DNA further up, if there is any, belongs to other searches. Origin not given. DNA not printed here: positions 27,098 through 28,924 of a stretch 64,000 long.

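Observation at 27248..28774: HAL/PAL-family ammonia-lyase with Ala-Cys-Gly replacing the MIO-forming Ala-Ser-Gly triad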

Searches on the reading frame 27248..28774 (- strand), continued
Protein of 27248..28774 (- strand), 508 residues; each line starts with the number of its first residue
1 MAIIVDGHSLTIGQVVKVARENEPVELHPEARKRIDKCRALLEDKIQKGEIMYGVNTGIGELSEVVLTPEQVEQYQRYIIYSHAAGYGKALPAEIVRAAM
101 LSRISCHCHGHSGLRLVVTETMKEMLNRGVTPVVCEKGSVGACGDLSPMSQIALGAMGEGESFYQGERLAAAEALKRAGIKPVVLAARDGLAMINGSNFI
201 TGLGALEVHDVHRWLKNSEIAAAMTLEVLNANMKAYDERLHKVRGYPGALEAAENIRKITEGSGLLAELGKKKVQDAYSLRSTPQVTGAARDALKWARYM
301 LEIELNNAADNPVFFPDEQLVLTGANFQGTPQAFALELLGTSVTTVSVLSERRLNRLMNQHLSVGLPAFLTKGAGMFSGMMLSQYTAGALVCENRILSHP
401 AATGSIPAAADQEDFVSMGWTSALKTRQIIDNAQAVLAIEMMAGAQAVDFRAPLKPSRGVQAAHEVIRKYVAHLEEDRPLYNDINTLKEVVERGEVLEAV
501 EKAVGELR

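Call 50: find_homologous_proteins(query=P0173, max_evalue=1e-30)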
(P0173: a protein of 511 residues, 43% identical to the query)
Query P0173 (511 aa): 7994 proteins with E <= 1e-30 among 8000 candidates; the best 120 are listed.
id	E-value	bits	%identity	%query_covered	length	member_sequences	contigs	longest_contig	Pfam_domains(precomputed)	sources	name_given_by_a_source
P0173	0.0e+0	1088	100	100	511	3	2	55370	PF00221.25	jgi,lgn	jgi:histidine ammonia-lyase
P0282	7.6e-271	917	85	100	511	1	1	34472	PF00221.25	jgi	jgi:histidine ammonia-lyase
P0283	1.5e-270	916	85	100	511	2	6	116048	PF00221.25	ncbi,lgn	-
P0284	1.8e-257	873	80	100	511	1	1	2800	PF00221.25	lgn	-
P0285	9.0e-225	765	72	100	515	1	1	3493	PF00221.25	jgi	jgi:histidine ammonia-lyase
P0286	1.6e-213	728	66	100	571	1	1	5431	PF00221.25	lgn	-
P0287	1.5e-212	725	68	100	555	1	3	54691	PF00221.25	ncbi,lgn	-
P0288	4.9e-200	683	68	100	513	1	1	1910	PF00221.25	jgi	jgi:histidine ammonia-lyase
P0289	1.8e-161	556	58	99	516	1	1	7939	PF00221.25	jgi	-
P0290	9.4e-155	534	56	100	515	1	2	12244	PF00221.25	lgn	-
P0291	2.2e-149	516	53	99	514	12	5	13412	PF00221.25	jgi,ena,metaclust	metaclust:\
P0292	2.6e-147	510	51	99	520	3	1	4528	PF00221.25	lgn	-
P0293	9.4e-143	495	53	98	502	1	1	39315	PF00221.25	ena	-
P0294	1.4e-140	487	52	98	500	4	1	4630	PF00221.25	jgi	-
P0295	1.5e-140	487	53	97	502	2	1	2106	PF00221.25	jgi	jgi:histidine ammonia-lyase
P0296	1.7e-140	487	52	97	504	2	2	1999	PF00221.25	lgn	-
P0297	2.2e-140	487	52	98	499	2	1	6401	PF00221.25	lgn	-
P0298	3.2e-140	486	54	97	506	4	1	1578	PF00221.25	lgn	-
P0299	4.7e-140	486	53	96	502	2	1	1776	PF00221.25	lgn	-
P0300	8.2e-140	485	52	98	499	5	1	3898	PF00221.25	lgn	-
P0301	1.6e-139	484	53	98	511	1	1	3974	PF00221.25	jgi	jgi:histidine ammonia-lyase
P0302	4.2e-139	482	50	97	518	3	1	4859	PF00221.25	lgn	-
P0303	5.0e-139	482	54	97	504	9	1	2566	PF00221.25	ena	-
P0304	7.8e-139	482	52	97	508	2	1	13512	PF00221.25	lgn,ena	-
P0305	9.1e-139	481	50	98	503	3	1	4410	PF00221.25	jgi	jgi:histidine ammonia-lyase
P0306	3.3e-138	480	49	97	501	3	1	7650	PF00221.25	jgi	jgi:histidine ammonia-lyase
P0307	5.6e-138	479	51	96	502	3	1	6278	PF00221.25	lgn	-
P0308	6.4e-138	479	51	97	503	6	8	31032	PF00221.25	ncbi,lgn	-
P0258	2.2e-136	473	50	99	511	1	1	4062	PF00221.25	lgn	-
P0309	3.1e-136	473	51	97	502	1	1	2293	PF00221.25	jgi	jgi:histidine ammonia-lyase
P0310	3.2e-136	473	51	95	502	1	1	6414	PF00221.25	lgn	-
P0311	1.6e-135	471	51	96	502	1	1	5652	PF00221.25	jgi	-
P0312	1.7e-135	471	52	95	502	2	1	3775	PF00221.25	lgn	-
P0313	3.9e-135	469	51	95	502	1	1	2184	PF00221.25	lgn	-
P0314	4.6e-135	469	51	97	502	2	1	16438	PF00221.25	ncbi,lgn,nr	ncbi:MAG: histidine ammonia-lyase [Gammaproteobacteria bacterium]|nr:histidine ammonia-lyase [Gammap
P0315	4.7e-135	469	52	97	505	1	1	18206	PF00221.25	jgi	jgi:histidine ammonia-lyase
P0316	1.6e-134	467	53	97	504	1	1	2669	PF00221.25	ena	-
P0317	1.6e-134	467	49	97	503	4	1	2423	PF00221.25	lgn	-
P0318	2.2e-134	467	53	96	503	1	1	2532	PF00221.25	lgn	-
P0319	2.5e-134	467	53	95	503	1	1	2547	PF00221.25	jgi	jgi:histidine ammonia-lyase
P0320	3.4e-134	466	52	95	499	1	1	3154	PF00221.25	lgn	-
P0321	4.6e-134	466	52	96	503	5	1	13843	PF00221.25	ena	-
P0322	6.2e-134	465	50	98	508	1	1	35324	PF00221.25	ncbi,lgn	-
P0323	8.5e-134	465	53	96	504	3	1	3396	PF00221.25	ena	-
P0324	1.0e-133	465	49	97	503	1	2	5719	PF00221.25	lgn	-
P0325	3.7e-133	463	51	97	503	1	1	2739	PF00221.25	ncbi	-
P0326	4.4e-133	463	50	98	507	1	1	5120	PF00221.25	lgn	-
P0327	4.8e-133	463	52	95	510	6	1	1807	PF00221.25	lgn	-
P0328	1.6e-132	461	50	97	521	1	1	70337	PF00221.25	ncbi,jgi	-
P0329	3.0e-132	460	51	96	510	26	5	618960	PF00221.25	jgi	-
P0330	3.3e-132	460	50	97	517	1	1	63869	PF00221.25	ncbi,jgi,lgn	-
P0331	3.6e-132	460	50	97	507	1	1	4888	PF00221.25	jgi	-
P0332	8.7e-132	458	53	95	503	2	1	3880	PF00221.25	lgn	-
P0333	1.4e-131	458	51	96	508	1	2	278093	PF00221.25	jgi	-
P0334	1.6e-131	457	49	100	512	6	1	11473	PF00221.25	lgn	-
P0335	1.8e-131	457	50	96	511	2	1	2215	PF00221.25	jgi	-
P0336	2.3e-131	457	52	95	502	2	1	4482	PF00221.25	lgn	-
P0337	2.5e-131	457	48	100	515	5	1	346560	PF00221.25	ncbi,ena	-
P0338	3.1e-131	457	53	96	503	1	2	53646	PF00221.25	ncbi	-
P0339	4.1e-131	456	51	94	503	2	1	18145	PF00221.25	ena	-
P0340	6.1e-131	456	49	100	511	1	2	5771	PF00221.25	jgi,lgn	-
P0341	6.3e-131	456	47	97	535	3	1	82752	PF00221.25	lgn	-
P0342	9.4e-131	455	52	96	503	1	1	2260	PF00221.25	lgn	-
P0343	1.0e-130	455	51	96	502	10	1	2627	PF00221.25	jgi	jgi:histidine ammonia-lyase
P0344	1.3e-130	455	48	100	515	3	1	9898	PF00221.25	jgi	jgi:histidine ammonia-lyase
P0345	1.4e-130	454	48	100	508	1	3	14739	PF00221.25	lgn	-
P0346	1.5e-130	454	48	97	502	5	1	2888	PF00221.25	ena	-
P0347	1.7e-130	454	49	97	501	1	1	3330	PF00221.25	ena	-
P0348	1.8e-130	454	49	97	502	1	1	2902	PF00221.25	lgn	-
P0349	1.9e-130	454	52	94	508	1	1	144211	PF00221.25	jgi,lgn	-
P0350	3.1e-130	453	48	98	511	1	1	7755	PF00221.25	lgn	-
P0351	3.6e-130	453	50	97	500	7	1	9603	PF00221.25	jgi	-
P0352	4.6e-130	453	48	100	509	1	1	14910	PF00221.25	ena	-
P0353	7.4e-130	452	50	98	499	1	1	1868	PF00221.25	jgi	jgi:histidine ammonia-lyase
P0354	8.0e-130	452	51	94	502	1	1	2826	PF00221.25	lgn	-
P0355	8.5e-130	452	50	97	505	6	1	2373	PF00221.25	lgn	-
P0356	1.1e-129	451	50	97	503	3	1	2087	PF00221.25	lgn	-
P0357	1.1e-129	451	52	91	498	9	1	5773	PF00221.25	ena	-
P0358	1.3e-129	451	51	90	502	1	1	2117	PF00221.25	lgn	-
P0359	1.5e-129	451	51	95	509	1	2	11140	PF00221.25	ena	-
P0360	1.8e-129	451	48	100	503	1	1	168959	PF00221.25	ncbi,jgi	-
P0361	2.1e-129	451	49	97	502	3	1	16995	PF00221.25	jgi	jgi:histidine ammonia-lyase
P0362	3.5e-129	450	51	97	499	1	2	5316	PF00221.25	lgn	-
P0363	3.6e-129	450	51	97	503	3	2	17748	PF00221.25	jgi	jgi:histidine ammonia-lyase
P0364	5.3e-129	449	49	95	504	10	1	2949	PF00221.25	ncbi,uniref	ncbi:histidine ammonia-lyase [Ferrovibrio sp.]|uniref:HAL/PAL/TAL family ammonia-lyase n=1 Tax=Ferro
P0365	6.1e-129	449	49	97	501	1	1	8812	PF00221.25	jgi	jgi:histidine ammonia-lyase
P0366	6.2e-129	449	48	100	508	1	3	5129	PF00221.25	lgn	-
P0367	8.5e-129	448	52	94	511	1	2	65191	PF00221.25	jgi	-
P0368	9.4e-129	448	51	96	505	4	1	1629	PF00221.25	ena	-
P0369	9.4e-129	448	49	97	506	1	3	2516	PF00221.25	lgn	-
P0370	1.1e-128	448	49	95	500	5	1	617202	PF00221.25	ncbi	-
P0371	1.2e-128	448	45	100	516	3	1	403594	PF00221.25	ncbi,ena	-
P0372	1.7e-128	448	47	97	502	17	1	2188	PF00221.25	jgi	-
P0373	2.0e-128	447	49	97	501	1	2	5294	PF00221.25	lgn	-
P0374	2.9e-128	447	49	98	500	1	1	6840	PF00221.25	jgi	jgi:histidine ammonia-lyase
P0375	3.4e-128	446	52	96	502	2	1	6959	PF00221.25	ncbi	-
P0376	3.5e-128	446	48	100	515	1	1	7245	PF00221.25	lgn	-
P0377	8.8e-128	445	48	97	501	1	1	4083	PF00221.25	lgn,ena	-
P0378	1.1e-127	445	49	100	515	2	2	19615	PF00221.25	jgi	jgi:histidine ammonia-lyase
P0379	1.2e-127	445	50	97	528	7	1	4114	PF00221.25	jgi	jgi:histidine ammonia-lyase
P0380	1.3e-127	445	49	100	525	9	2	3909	PF00221.25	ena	-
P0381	2.7e-127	444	45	100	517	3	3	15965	PF00221.25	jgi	jgi:histidine ammonia-lyase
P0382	2.8e-127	443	50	97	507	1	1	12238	PF00221.25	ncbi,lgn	ncbi:MAG: histidine ammonia-lyase [Flavobacteriaceae bacterium]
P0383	2.9e-127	443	46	100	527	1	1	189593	PF00221.25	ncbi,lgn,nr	ncbi:MAG: histidine ammonia-lyase [Firmicutes bacterium]|nr:histidine ammonia-lyase [Bacillota bacte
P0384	3.3e-127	443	51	95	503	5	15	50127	PF00221.25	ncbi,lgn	-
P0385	5.9e-127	442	51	95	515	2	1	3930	PF00221.25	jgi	-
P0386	7.0e-127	442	51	96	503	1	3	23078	PF00221.25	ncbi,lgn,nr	ncbi:MAG: aromatic amino acid ammonia-lyase [Geminicoccaceae bacterium]|nr:aromatic amino acid ammon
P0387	9.4e-127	442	49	96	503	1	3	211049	PF00221.25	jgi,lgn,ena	-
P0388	9.4e-127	442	48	99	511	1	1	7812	PF00221.25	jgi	jgi:histidine ammonia-lyase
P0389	1.3e-126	441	51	97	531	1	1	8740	PF00221.25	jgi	jgi:histidine ammonia-lyase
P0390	1.4e-126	441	52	92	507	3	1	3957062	PF00221.25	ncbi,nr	ncbi:MAG: aromatic amino acid lyase [Rhodospirillaceae bacterium]|nr:aromatic amino acid lyase [Rhod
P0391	1.5e-126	441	50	97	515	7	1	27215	PF00221.25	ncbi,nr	ncbi:MAG: aromatic amino acid lyase [Methylobacteriaceae bacterium]|nr:aromatic amino acid lyase [Me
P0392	1.8e-126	441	48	96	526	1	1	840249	PF00221.25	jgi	jgi:histidine ammonia-lyase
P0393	1.9e-126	441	50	93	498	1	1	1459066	PF00221.25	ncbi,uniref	ncbi:HAL/PAL/TAL family ammonia-lyase [Roseococcus sp. YIM B11640]|uniref:HAL/PAL/TAL family ammonia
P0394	2.1e-126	441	49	96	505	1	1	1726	PF00221.25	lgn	-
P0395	2.2e-126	441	49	97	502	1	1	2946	PF00221.25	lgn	-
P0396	2.2e-126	441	47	100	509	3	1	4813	PF00221.25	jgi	jgi:histidine ammonia-lyase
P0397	3.2e-126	440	48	100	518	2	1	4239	PF00221.25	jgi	jgi:histidine ammonia-lyase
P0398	5.5e-126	439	48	99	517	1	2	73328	PF00221.25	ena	-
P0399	6.1e-126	439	47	100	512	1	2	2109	PF00221.25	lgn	-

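Call 64: find_encoding_contigs(protein=P0393, flank=8000, max_places=1)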
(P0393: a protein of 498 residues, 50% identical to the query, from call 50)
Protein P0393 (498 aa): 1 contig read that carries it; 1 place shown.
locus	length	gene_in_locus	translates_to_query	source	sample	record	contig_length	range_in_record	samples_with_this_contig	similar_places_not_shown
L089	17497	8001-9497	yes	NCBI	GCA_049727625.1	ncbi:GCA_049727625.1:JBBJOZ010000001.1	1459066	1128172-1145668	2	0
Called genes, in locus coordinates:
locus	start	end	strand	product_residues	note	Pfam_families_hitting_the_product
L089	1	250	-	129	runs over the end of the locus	PF01042:Ribonuc_L-PSP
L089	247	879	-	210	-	-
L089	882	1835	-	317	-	PF01430:HSP33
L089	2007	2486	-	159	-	PF01047:MarR, PF12802:MarR_2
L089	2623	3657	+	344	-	PF26233:NicX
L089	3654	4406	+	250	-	PF00561:Abhydrolase_1, PF00975:Thioesterase, PF12146:Hydrolase_4, PF12697:Abhydrolase_6, PF12695:Abhydrolase_5 (faint), PF08386:Abhydrolase_4 (weak)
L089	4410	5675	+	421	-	PF02771:Acyl-CoA_dh_N, PF02770:Acyl-CoA_dh_M, PF00441:Acyl-CoA_dh_1, PF08028:Acyl-CoA_dh_2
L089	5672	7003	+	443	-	PF00501:AMP-binding, PF13193:AMP-binding_C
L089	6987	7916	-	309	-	PF02558:ApbA, PF08546:ApbA_C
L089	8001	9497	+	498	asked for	PF00221:Lyase_aromatic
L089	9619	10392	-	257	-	PF21959:DUF6923 (faint), PF14339:DUF4394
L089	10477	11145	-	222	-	PF10099:RskA_C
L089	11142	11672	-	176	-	PF04542:Sigma70_r2, PF08281:Sigma70_r4_2, PF04545:Sigma70_r4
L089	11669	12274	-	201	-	-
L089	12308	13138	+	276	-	PF00248:Aldo_ket_red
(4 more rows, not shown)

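Call 65: find_encoding_contigs(protein=P0337, flank=8000, max_places=1)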
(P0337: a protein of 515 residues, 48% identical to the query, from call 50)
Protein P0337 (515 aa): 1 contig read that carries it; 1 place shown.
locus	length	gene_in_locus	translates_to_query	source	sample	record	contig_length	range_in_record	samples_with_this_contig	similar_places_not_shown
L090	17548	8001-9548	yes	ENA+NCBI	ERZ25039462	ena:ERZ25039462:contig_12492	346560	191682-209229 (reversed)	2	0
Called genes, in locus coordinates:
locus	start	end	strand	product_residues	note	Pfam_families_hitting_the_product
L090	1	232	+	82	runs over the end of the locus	PF10143:PhosphMutase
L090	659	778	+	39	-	PF01676:Metalloenzyme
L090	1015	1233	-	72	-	PF00301:Rubredoxin, PF21349:RUBY_RBDX (faint)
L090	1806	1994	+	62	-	-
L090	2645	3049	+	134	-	PF03030:H_PPase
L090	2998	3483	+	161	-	PF03030:H_PPase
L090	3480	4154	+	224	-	PF03030:H_PPase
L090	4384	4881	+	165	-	PF13520:AA_permease_2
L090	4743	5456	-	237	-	-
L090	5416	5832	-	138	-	-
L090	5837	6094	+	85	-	-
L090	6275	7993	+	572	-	PF13520:AA_permease_2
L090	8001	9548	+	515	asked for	PF00221:Lyase_aromatic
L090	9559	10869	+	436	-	PF22039:HUTI_composite_bact (weak), PF01979:Amidohydro_1, PF07969:Amidohydro_3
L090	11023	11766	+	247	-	PF07837:FTCD_N, PF02971:FTCD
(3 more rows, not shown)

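Call 66: predict_structure(alignment_id=A1)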
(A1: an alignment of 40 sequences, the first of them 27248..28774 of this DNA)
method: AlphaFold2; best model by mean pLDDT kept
length: 508 residues; sequences in the alignment: 40
mean_pLDDT: 92.6   pTM: 0.92
mean pLDDT of the five models: 92.6, 92.4, 91.9, 90.9, 90.4
residues with pLDDT >= 90: 409; 70-90: 75; 50-70: 23; < 50: 1
segments of 3 or more residues with pLDDT < 50: none
pLDDT, mean of each block of 10 residues (from residue 1): 95 98 98 98 94 87 86 90 90 97 97 97 98 84 77 97 97 98 93 92 98 98 97 93 95 98 83 83 97 98 93 93 81 95 98 95 91 82 96 94 63 71 94 98 97 96 98 92 97 97 98
secondary structure, 60 per line:
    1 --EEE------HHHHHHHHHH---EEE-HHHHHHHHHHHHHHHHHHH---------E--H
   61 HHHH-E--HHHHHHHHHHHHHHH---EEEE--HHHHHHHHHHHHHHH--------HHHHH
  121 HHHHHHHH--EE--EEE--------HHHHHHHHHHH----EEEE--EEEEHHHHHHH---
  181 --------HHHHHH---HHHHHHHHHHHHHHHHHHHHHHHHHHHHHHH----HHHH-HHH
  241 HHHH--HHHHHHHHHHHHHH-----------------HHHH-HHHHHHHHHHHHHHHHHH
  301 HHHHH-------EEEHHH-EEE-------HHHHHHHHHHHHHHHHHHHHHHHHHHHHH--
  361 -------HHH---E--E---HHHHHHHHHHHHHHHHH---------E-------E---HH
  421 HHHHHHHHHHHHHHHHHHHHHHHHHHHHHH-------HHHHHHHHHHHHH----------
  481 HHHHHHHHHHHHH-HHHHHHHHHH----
elements in order: E3-5 H12-21 E25-27 H29-47 H60-64 H69-83 E87-90 H93-107 H116-128 E135-137 H146-156 E161-164 E167-170 H171-177 H189-194 H198-228 H233-236 H238-244 H247-260 H278-281 H283-305 E313-315 E320-322 H330-358 H381-397 H419-450 H458-470 H481-493 H495-504
